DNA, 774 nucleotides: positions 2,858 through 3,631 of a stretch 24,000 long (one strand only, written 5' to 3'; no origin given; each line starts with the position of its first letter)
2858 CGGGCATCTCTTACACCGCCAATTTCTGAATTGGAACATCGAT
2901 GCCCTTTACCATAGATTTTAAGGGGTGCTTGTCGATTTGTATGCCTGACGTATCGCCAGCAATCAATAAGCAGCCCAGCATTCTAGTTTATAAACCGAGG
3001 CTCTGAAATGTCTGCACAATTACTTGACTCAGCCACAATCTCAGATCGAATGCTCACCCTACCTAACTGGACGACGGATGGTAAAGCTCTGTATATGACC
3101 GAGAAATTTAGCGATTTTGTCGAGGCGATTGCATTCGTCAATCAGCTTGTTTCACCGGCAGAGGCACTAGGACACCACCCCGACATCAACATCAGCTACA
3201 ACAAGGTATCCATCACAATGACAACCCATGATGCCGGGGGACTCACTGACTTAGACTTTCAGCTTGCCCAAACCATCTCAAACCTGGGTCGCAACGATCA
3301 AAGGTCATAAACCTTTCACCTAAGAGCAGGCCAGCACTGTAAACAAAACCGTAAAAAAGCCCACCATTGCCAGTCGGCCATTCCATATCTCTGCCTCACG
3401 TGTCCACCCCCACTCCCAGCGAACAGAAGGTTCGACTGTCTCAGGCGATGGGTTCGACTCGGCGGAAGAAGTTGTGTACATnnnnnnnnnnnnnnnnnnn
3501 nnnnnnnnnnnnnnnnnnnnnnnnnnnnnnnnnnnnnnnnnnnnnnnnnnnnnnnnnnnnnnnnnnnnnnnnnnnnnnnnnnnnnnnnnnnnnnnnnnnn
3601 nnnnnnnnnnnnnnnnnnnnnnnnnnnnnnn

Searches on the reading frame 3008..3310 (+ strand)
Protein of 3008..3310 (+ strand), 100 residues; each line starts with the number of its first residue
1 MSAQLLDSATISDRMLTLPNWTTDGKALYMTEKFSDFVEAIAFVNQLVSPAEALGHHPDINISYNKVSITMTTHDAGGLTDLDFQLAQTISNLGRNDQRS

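Call 50: search_protein_families(library=pfam, proteins=[window:3008-3310:+], max_evalue=0.01)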
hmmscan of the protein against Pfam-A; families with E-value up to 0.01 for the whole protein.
window:3008-3310:+ (100 aa): 1 family
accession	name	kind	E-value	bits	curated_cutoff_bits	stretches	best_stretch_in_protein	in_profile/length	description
PF01329.24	Pterin_4a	-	1.3e-28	99.4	26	1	5-92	2-90/91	Pterin 4 alpha carbinolamine dehydratase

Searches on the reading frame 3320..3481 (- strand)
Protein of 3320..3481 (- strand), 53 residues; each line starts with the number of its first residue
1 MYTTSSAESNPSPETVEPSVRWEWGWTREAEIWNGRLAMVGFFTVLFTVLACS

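Call 50: search_protein_families(library=pfam, proteins=[window:3320-3481:-], max_evalue=0.01)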
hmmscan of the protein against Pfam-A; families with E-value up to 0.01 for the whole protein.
window:3320-3481:- (53 aa): 1 family
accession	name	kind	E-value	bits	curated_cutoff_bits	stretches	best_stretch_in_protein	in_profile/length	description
PF00504.26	Chloroa_b-bind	-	1.8e-05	25.7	22.3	1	26-47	138-159/162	Chlorophyll A-B binding protein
